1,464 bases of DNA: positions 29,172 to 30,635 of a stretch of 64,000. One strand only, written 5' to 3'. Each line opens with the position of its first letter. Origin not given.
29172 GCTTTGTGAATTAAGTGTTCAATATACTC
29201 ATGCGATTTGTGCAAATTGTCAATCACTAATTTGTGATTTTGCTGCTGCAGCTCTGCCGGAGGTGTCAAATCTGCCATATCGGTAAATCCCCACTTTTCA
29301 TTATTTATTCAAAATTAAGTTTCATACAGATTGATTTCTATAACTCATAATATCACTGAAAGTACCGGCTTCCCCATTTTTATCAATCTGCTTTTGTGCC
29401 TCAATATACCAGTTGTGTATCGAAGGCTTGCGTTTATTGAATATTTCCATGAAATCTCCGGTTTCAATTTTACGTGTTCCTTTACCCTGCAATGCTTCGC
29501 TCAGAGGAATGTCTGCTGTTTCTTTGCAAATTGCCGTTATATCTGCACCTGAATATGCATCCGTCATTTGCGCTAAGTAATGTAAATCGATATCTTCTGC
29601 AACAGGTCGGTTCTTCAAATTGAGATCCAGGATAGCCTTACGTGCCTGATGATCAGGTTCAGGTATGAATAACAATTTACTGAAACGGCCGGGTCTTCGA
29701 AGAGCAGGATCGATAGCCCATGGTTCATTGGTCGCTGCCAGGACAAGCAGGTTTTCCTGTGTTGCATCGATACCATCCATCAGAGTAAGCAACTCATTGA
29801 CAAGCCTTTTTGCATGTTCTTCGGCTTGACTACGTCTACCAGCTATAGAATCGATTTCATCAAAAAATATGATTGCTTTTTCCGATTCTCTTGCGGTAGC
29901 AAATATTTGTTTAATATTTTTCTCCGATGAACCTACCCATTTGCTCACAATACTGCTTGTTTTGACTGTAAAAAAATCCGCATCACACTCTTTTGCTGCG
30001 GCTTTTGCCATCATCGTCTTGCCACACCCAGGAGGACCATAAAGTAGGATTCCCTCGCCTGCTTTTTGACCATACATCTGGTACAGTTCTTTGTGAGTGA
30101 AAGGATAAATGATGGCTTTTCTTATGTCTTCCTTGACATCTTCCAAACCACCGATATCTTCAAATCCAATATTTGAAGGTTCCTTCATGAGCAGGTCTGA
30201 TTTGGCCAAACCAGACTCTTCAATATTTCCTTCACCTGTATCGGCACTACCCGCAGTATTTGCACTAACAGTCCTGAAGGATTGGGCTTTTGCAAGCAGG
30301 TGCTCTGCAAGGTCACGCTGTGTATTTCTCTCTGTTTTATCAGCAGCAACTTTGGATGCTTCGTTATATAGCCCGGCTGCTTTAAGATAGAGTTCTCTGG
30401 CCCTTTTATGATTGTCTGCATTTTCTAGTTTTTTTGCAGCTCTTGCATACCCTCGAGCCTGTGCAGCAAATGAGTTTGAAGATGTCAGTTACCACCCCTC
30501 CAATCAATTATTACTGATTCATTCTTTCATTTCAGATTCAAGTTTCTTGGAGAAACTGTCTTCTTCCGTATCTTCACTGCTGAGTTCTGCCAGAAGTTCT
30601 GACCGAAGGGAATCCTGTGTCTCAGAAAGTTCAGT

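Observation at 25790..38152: Island-borne ESCRT-III/Vps4 pair co-located with SPFH protein and a family of receptor-like membrane proteins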

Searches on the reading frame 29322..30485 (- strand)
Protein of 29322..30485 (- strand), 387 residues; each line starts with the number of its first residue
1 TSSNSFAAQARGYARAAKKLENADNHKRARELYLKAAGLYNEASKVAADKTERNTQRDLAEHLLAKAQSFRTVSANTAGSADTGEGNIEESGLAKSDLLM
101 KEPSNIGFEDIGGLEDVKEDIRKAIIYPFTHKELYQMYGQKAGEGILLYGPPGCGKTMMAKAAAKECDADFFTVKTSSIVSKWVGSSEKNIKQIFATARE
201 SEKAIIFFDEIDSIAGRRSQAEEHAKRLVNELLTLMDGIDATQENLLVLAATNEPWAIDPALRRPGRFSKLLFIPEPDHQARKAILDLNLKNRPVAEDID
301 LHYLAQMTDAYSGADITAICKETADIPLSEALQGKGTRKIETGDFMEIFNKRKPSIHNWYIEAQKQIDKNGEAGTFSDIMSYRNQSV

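Call 9: search_solved_structures(query=window:29325-30485:-, max_evalue=0.00001, show_alignments=2)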
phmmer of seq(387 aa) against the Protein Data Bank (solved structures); distinct sequences matched with E-value up to 0.00001: 282 (the best 60 are shown).
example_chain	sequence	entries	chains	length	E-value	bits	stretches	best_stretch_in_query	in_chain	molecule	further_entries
5c18_A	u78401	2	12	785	9.8e-125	419.8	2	102-354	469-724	Transitional endoplasmic reticulum ATPase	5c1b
7wub_C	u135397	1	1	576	1.9e-124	418.9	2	102-342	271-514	Transitional endoplasmic reticulum ATPase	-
7rlj_A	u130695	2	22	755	2.2e-124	418.7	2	102-340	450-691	Transitional endoplasmic reticulum ATPase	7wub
8yka_A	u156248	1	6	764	2.3e-124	418.6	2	102-340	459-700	Transitional endoplasmic reticulum ATPase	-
7y4w_A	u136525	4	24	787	2.5e-124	418.5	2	102-340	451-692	Transitional endoplasmic reticulum ATPase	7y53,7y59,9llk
7mdm_B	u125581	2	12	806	2.7e-124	418.4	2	102-340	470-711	Transitional endoplasmic reticulum ATPase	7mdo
7wub_D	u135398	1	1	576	2.7e-124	418.4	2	102-340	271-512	Transitional endoplasmic reticulum ATPase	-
7l5w_A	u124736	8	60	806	2.7e-124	418.4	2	102-340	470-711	Transitional endoplasmic reticulum ATPase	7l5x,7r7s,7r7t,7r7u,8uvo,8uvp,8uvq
7bp9_A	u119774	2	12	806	2.8e-124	418.3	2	102-340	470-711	Transitional endoplasmic reticulum ATPase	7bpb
7bp8_A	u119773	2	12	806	2.8e-124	418.3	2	102-340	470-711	Transitional endoplasmic reticulum ATPase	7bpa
10qq_A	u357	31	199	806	2.8e-124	418.3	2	102-340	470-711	Transitional endoplasmic reticulum ATPase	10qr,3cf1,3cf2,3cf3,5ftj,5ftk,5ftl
5c19_A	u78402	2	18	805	2.8e-124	418.3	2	102-340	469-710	Transitional endoplasmic reticulum ATPase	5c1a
7k57_A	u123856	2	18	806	2.8e-124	418.3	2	102-340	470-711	Transitional endoplasmic reticulum ATPase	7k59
5ifw_B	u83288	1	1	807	2.8e-124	418.3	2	102-340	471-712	Transitional endoplasmic reticulum ATPase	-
8b5r_A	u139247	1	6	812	2.8e-124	418.3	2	102-340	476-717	Transitional endoplasmic reticulum ATPase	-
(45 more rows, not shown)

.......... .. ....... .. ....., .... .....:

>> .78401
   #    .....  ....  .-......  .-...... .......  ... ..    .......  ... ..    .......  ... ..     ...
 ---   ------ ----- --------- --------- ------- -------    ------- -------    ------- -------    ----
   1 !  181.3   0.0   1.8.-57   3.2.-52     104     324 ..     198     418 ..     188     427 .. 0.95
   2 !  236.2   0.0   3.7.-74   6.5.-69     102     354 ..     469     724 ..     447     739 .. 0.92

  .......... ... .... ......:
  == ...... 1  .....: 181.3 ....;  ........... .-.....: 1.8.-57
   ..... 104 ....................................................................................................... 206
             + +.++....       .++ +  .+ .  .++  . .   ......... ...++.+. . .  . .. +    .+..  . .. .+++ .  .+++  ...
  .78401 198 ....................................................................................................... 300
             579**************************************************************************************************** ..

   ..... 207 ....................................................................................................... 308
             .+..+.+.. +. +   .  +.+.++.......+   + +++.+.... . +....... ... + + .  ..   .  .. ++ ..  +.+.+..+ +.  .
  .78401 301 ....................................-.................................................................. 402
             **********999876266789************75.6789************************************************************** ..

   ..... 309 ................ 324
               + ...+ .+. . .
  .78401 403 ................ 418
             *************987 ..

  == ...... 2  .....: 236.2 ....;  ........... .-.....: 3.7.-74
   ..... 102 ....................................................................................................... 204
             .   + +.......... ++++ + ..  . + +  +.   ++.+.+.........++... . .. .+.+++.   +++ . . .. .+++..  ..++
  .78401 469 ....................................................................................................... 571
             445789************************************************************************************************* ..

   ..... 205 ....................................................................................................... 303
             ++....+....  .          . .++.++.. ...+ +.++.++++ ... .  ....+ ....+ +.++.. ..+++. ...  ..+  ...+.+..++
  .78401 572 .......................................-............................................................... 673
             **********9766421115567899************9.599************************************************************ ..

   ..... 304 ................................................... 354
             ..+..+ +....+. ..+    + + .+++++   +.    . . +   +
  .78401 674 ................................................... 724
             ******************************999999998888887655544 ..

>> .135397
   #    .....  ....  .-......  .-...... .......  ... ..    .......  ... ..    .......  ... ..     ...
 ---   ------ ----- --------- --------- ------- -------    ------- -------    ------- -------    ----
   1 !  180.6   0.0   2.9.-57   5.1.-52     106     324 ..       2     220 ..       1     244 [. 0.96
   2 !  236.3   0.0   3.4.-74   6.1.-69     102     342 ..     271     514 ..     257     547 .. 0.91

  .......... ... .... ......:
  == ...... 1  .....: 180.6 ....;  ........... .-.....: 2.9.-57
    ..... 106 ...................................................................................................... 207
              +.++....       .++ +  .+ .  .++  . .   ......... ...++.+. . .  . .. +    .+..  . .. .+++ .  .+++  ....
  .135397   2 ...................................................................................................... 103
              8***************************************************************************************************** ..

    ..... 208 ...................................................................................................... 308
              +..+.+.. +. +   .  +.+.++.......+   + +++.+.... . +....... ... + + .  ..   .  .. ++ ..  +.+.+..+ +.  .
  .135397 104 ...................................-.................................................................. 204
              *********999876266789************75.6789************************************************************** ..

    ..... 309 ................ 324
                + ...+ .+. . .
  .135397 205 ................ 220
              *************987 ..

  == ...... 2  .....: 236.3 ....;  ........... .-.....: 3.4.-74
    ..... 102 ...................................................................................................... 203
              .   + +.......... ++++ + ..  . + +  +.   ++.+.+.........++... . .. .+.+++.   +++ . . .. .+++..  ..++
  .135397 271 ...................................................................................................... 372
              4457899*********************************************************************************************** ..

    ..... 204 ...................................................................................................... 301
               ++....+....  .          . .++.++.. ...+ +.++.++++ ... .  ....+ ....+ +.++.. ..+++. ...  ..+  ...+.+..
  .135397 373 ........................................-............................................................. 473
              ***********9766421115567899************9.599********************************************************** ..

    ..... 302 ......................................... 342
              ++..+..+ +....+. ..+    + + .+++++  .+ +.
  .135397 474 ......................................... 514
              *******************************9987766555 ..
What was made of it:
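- On Vps4/CdvC ATPase: The best solved relatives are p97 D2 domains (call 9).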

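Call 13: search_protein_families(library=ncbifam, proteins=[window:29322-30485:-], max_evalue=0.01)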
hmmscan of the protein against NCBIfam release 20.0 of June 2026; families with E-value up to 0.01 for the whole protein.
window:29322-30485:- (387 aa): 35 families (the best 25 are shown)
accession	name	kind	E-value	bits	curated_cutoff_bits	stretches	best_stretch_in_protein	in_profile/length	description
TIGR01243.1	CDC48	subfamily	1.5e-78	264.9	802.65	1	102-367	446-725/733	CDC48 family AAA ATPase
NF041006.2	cell_div_CdvC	equivalog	1.8e-70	237.7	650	1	7-364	8-361/370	cell division protein CdvC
NF003069.1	PRK03992.1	subfamily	2.2e-69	234.5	500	1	100-350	122-370/379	proteasome-activating nucleotidase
TIGR01242.2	TIGR01242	subfamily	6.3e-64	216.2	500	1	100-328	105-336/362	proteasome-activating nucleotidase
TIGR01241.2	FtsH_fam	equivalog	8.7e-60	203.1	600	1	73-324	127-379/598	ATP-dependent zinc metalloprotease FtsH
NF047748.1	PrtsmActNtasePan1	equivalog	5.8e-56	190.2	750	1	101-330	140-372/405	proteasome-activating nucleotidase Pan1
NF047747.1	PrtsmActNtasePan2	equivalog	9.8e-56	189.7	700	1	100-324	142-369/397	proteasome-activating nucleotidase Pan2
TIGR03689.1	pup_AAA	equivalog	5.4e-47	160.7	504.75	1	95-300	168-389/512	proteasome ATPase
NF008004.0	PRK10733.1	equivalog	1.1e-43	149.2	1008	1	91-324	134-369/644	ATP-dependent zinc metalloprotease FtsH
NF042959.1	IteA_antiphage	equivalog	2.6e-38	132.1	510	1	47-323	29-300/367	anti-phage ATPase IteA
NF003229.0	PRK04195.1-5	equivalog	8.1e-09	34.7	280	1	117-217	25-118/413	replication factor C large subunit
NF003226.0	PRK04195.1-1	equivalog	3.9e-08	32.7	588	1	137-273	34-157/405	replication factor C large subunit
NF003230.0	PRK04195.1-6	equivalog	4.7e-08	32.1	441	1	110-218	15-113/494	replication factor C large subunit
TIGR03922.1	T7SS_EccA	equivalog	4.8e-08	32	466.65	1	140-251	309-422/557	type VII secretion AAA-ATPase EccA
TIGR00382.1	clpX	equivalog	3.8e-07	29.5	370.75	1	145-220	119-199/414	ATP-dependent protease ATP-binding subunit ClpX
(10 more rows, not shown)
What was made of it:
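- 29322..30488 (-): Vps4-like MIT-AAA ATPase of about 388 aa. It probably starts at CTG 30486-30488, 8 nt after the Shine-Dalgarno-like GGAGG. It is annotated publicly as a 295-aa protein without the MIT domain. The CdvC model matches over the full length at 238 bits (call 13).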

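Call 76: search_protein_families(library=padloc, proteins=[window:29322-30485:-], max_evalue=0.001)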
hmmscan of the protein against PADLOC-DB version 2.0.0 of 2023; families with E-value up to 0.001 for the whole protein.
window:29322-30485:- (387 aa): 7 families
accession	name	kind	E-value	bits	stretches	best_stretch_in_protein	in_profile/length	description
PDLC02196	IetA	-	3.8e-45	152.9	1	42-324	24-298/374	-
PDLC02195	IetA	-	8.7e-37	125.3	1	116-323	111-312/395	-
PDLC04232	IetA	-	7.6e-32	109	1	54-322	36-291/330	-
PDLC00915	TRIP13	-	7.5e-17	59.7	1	116-291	36-225/302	TRIP13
PDLC04231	IetA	-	6e-16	57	1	136-277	110-247/262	-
PDLC00914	TRIP13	-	8.2e-15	53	1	146-311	74-251/302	TRIP13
PDLC03838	DolB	-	0.00022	18.6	1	145-213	168-240/375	-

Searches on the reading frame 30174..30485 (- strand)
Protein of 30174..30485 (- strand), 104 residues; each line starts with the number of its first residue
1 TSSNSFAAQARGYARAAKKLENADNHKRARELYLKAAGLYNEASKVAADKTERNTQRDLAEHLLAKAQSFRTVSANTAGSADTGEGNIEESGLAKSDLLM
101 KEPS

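Call 11: search_protein_families(library=pfam, proteins=[window:30174-30485:-], max_evalue=10)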
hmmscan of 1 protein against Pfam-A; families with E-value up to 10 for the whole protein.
seq(104 aa): 1 family
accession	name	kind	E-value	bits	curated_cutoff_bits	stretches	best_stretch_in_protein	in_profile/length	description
PF04212.24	MIT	-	0.032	14.8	30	1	9-68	3-62/66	MIT (microtubule interacting and transport) domain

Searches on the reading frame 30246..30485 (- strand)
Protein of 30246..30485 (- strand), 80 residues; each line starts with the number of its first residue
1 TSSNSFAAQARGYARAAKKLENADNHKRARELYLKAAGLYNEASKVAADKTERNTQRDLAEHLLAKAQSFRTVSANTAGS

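Call 74: search_solved_structures(query=A4, max_evalue=10, show_alignments=3)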
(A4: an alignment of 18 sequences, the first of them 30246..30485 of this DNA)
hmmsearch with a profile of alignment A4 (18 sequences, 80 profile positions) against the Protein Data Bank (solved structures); distinct sequences matched with E-value up to 10: 3.
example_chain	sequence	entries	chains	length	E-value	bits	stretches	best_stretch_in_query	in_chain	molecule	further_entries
8hme_E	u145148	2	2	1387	0.0079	19.4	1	14-64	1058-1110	WD40 repeat protein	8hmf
8uc6_C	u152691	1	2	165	0.0083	19.4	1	19-73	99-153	Calpain-7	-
8qd7_A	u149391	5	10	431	0.12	15.7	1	9-41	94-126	Yellowish-green 1-like protein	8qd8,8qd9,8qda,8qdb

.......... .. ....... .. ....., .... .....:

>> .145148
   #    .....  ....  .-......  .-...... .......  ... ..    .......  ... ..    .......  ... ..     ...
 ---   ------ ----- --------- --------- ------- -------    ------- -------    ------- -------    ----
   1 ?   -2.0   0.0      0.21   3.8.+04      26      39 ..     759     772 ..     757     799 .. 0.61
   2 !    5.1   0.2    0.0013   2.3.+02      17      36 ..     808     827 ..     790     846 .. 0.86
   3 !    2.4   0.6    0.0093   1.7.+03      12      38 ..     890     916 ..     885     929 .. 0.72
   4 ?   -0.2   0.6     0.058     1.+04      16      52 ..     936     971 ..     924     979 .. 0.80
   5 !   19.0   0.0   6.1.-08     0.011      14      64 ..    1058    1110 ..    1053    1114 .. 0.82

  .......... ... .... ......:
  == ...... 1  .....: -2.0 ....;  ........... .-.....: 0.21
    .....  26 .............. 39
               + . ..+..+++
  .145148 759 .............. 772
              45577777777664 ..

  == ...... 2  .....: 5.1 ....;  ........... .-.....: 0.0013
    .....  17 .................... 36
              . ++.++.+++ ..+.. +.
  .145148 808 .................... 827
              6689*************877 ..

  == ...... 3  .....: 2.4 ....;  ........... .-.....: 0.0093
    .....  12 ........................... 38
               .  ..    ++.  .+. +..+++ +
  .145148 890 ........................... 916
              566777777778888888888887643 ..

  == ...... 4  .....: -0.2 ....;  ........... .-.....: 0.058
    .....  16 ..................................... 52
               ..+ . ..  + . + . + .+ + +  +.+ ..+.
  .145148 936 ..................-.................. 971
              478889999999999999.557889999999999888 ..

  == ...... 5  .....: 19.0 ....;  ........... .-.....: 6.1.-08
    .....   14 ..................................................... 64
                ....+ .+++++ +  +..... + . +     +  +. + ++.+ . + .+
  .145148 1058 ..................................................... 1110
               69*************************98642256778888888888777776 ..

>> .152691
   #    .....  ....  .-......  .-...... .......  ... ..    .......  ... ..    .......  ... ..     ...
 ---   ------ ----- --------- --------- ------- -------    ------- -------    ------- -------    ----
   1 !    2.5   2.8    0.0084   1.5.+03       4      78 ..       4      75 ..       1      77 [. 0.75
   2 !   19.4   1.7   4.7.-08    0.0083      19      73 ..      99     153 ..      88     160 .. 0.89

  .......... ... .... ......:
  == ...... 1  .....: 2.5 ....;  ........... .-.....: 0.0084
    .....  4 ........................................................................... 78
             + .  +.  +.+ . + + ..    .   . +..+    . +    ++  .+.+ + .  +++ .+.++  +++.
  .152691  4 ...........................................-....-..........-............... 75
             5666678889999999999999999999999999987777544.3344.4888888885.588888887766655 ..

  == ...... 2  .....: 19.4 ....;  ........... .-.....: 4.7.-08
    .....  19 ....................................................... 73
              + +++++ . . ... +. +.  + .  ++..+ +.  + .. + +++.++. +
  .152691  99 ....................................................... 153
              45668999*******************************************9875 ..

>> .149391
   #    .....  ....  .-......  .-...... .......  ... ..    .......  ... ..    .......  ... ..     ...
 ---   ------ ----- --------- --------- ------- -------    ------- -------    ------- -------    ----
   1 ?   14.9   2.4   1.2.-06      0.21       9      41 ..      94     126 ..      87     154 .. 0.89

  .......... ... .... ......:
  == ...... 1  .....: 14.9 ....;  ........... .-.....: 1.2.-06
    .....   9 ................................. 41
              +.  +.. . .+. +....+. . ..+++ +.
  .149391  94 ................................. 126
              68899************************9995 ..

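Call 75: search_protein_families(library=pfam, alignment_id=A4, max_evalue=1)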
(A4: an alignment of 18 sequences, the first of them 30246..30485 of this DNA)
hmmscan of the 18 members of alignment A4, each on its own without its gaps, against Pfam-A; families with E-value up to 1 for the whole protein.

A. member 1, window:30246-30485:- (80 aa): 3 families
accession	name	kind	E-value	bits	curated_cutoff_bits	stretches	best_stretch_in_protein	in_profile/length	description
PF04212.24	MIT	-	0.024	15.2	30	1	9-68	3-62/66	MIT (microtubule interacting and transport) domain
PF00637.26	Clathrin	-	0.088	13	29.6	1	16-55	76-114/143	Region in Clathrin and VPS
PF16811.11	TAtT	-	0.15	11.8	26.5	1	4-65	45-109/263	TRAP transporter T-component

B. families by the number of members that match (of 18 scanned): 25 families
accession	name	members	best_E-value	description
PF04212.24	MIT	18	1.6e-06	MIT (microtubule interacting and transport) domain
PF07719.23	TPR_2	13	9.3e-05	Tetratricopeptide repeat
PF13428.12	TPR_14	13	0.0065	Tetratricopeptide repeat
PF16811.11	TAtT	11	0.016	TRAP transporter T-component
PF13181.12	TPR_8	9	0.0017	Tetratricopeptide repeat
PF15722.10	FAM153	6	0.012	FAM153 family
PF25170.1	TPR_WDR35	5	0.01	WD repeat-containing protein 35, TPR repeats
PF13374.12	TPR_10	5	0.059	Tetratricopeptide repeat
PF02255.21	PTS_IIA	4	0.23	PTS system, Lactose/Cellobiose specific IIA subunit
PF13424.12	TPR_12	3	0.011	Tetratricopeptide repeat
PF08238.18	Sel1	3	0.029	Sel1 repeat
PF09986.15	DUF2225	3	0.035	Uncharacterized protein conserved in bacteria (DUF2225)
PF00637.26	Clathrin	3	0.055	Region in Clathrin and VPS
PF00957.27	Synaptobrevin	3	0.33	Synaptobrevin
PF09753.14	Use1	2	0.018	Membrane fusion protein Use1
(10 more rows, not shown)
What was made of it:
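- On Vps4/CdvC ATPase: The window region scores E=0.024-0.032 over 3-62/66 of the model (calls 11, 75).
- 29322..30488 (-): The profile also hits the calpain-7 MIT domain at E=0.008 (calls 74, 75).
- On Vps4/CdvC ATPase: The family profile hits the calpain-7 MIT domain 8uc6 at E=0.008 (calls 74, 75).
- MIT: calls 11, 74, 75.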
